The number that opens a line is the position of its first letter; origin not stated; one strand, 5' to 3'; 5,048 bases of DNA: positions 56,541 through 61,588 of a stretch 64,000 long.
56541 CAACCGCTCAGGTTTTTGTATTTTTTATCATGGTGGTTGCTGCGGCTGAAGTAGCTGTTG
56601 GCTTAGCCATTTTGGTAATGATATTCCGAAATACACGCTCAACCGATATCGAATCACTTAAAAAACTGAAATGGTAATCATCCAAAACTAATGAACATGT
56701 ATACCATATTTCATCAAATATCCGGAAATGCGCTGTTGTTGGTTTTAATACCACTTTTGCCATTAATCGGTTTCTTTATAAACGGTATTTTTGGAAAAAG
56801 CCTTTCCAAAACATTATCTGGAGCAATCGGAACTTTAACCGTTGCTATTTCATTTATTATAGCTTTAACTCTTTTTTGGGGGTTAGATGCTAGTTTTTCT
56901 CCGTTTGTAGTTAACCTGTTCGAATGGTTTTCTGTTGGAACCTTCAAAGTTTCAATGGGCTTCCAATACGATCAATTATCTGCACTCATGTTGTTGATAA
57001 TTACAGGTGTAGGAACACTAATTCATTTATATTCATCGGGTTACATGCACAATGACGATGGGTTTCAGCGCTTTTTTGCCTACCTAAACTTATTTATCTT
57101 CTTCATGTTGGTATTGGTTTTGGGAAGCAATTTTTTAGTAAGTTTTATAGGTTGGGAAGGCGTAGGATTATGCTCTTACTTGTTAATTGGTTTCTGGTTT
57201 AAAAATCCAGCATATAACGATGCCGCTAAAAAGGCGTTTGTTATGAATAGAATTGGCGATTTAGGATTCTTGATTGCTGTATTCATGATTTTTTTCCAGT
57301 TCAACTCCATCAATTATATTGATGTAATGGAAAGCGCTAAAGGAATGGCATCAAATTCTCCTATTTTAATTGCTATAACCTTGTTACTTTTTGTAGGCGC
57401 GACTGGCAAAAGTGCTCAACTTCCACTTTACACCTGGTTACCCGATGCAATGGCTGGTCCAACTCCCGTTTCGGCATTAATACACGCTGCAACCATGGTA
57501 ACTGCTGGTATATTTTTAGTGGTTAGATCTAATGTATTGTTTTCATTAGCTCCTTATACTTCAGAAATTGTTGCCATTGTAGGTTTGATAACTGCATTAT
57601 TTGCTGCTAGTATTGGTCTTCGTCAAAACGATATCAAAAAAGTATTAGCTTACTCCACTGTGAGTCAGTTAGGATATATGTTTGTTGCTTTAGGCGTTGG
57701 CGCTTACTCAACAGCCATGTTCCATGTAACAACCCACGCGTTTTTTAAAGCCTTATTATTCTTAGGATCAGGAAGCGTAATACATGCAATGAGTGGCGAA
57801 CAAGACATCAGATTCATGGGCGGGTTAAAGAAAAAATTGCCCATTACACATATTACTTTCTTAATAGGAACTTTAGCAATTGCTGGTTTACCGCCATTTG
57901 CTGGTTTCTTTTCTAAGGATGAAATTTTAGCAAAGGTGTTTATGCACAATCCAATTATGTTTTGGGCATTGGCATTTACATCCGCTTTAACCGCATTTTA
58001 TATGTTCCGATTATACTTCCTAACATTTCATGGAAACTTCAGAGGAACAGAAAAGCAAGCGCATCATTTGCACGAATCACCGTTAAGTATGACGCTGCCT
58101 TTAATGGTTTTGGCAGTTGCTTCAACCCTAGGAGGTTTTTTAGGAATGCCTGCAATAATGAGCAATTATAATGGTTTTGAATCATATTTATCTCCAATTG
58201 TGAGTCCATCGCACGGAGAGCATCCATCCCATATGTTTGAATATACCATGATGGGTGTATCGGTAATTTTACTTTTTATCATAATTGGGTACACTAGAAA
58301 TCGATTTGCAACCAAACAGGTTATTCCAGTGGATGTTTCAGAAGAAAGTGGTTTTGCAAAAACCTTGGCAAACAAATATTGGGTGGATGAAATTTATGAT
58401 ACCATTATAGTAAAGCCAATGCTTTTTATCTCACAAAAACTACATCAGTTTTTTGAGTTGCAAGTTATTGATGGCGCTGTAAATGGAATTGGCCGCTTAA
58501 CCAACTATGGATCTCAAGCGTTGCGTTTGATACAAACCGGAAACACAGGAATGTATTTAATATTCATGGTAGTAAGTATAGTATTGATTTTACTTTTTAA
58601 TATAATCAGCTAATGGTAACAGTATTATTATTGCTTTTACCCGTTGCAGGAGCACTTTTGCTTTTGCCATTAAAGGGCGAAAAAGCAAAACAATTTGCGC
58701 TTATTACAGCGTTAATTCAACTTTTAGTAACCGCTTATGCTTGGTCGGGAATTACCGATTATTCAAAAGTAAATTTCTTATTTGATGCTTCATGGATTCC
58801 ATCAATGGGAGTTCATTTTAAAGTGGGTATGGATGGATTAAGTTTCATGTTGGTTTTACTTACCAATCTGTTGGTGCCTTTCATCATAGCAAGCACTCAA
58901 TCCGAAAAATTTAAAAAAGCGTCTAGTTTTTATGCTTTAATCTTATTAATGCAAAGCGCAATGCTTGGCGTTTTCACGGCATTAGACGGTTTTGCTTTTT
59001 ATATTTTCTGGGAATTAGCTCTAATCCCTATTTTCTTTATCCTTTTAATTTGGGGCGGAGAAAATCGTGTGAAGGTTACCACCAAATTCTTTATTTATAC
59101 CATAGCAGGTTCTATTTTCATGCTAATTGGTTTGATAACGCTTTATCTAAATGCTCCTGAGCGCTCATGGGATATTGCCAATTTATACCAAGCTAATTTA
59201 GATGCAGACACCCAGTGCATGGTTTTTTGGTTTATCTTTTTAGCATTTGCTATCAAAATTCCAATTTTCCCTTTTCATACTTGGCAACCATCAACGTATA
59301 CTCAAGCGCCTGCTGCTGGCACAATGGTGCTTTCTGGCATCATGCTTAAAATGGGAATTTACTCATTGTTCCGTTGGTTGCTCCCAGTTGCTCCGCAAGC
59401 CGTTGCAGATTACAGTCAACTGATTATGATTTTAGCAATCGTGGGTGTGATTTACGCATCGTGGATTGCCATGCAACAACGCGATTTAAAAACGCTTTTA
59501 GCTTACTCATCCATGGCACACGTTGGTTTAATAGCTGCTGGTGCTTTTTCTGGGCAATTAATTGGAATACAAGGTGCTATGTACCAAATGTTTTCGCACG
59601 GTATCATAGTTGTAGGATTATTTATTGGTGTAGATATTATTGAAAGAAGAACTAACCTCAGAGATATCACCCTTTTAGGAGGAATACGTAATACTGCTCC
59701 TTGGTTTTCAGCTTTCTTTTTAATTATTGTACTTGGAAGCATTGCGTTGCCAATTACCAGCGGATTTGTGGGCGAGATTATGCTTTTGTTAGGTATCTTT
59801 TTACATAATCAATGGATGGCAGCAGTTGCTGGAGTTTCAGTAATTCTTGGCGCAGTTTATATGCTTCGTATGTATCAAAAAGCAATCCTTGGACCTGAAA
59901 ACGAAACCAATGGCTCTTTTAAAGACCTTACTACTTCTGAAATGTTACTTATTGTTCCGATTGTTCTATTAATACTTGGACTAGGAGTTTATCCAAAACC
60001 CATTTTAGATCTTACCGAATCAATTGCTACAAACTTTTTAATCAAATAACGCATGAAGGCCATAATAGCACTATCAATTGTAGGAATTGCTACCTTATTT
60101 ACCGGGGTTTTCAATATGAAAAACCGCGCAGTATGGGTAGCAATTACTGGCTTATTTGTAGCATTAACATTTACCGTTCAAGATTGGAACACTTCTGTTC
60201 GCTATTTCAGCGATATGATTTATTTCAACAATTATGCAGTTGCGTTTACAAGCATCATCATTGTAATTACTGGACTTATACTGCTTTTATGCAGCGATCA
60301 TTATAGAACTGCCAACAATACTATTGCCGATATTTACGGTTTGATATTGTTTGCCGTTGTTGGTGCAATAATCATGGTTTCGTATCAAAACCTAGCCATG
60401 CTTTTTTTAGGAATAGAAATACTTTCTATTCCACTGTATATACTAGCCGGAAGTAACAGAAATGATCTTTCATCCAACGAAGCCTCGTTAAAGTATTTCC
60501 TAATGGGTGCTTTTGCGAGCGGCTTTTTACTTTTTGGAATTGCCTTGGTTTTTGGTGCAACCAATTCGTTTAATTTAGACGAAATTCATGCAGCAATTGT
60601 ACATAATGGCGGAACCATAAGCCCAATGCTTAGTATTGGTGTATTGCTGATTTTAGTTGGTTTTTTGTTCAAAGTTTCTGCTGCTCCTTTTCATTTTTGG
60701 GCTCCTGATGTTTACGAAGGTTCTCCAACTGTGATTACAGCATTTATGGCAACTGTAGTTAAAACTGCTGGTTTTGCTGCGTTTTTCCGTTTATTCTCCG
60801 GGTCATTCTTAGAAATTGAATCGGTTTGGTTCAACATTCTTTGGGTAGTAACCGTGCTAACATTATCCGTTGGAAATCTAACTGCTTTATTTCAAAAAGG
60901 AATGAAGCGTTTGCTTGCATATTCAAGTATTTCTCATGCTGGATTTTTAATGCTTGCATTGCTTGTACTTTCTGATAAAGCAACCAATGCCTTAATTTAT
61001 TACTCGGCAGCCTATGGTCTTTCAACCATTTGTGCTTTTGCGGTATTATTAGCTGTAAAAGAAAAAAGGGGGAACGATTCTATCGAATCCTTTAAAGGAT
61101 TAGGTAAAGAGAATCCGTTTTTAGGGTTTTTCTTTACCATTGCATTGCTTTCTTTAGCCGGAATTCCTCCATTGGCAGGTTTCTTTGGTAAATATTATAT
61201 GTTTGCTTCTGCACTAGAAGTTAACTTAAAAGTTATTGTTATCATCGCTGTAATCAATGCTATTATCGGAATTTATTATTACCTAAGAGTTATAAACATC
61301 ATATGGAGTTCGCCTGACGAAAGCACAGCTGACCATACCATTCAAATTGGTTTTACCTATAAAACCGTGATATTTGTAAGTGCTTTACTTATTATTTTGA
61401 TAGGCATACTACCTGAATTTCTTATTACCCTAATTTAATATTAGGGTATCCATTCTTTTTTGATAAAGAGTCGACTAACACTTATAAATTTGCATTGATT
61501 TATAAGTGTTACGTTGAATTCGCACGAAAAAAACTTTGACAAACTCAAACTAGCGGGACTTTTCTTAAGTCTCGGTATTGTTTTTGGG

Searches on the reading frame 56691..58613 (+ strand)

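Call 13: search_protein_families(library=pfam, proteins=[window:56691-58613:+], max_evalue=0.00001)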
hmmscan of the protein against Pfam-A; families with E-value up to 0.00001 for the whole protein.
window:56691-58613:+ (640 aa): 2 families
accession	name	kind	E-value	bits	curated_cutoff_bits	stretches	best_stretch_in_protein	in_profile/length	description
PF00361.26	Proton_antipo_M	-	6.4e-86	288.6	21.5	1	147-434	3-294/294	NADH:quinone oxidoreductase/Mrp antiporter, TM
PF00662.26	Proton_antipo_N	-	3.2e-23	81.8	24.5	1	79-129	1-51/51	NADH-Ubiquinone oxidoreductase (complex I), chain 5 N-terminus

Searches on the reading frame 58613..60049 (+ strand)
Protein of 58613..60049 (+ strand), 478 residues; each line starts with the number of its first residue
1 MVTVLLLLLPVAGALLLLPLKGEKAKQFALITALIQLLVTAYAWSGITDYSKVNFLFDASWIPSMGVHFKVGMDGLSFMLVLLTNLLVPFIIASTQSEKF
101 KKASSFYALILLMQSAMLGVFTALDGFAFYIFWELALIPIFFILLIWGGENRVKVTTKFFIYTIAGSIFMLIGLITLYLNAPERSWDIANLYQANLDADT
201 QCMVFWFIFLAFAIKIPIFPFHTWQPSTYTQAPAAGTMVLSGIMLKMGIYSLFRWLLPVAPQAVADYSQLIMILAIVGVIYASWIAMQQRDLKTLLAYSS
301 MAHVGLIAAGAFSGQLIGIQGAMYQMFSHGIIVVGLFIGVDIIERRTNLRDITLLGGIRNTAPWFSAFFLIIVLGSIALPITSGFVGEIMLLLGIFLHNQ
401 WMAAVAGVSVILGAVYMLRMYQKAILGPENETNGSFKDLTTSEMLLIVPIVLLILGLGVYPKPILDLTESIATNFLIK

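Call 13: search_protein_families(library=pfam, proteins=[window:58613-60049:+], max_evalue=0.00001)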
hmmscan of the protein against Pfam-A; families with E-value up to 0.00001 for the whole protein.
window:58613-60049:+ (478 aa): 1 family
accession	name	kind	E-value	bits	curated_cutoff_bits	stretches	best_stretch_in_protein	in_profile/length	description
PF00361.26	Proton_antipo_M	-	1.6e-65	221.7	21.5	1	126-409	4-289/294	NADH:quinone oxidoreductase/Mrp antiporter, TM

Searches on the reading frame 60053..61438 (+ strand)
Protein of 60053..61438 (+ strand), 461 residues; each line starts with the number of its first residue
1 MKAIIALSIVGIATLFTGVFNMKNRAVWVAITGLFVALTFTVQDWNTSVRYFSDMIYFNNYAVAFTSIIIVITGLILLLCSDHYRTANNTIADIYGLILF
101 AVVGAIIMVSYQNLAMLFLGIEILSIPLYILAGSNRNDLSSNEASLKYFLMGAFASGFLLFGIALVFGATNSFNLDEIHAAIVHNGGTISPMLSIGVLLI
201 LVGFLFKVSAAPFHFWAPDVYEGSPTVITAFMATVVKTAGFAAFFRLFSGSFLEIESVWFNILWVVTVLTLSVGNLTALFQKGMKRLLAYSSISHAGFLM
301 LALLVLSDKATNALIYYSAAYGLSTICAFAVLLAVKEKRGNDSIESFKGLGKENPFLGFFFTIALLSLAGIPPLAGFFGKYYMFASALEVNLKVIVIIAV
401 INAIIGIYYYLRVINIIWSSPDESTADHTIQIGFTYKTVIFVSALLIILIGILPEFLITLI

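Call 13: search_protein_families(library=pfam, proteins=[window:60053-61438:+], max_evalue=0.00001)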
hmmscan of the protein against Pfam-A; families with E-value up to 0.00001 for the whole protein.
window:60053-61438:+ (461 aa): 1 family
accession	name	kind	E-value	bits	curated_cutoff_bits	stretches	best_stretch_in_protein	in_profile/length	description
PF00361.26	Proton_antipo_M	-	4.1e-74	249.9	21.5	1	112-405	2-293/294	NADH:quinone oxidoreductase/Mrp antiporter, TM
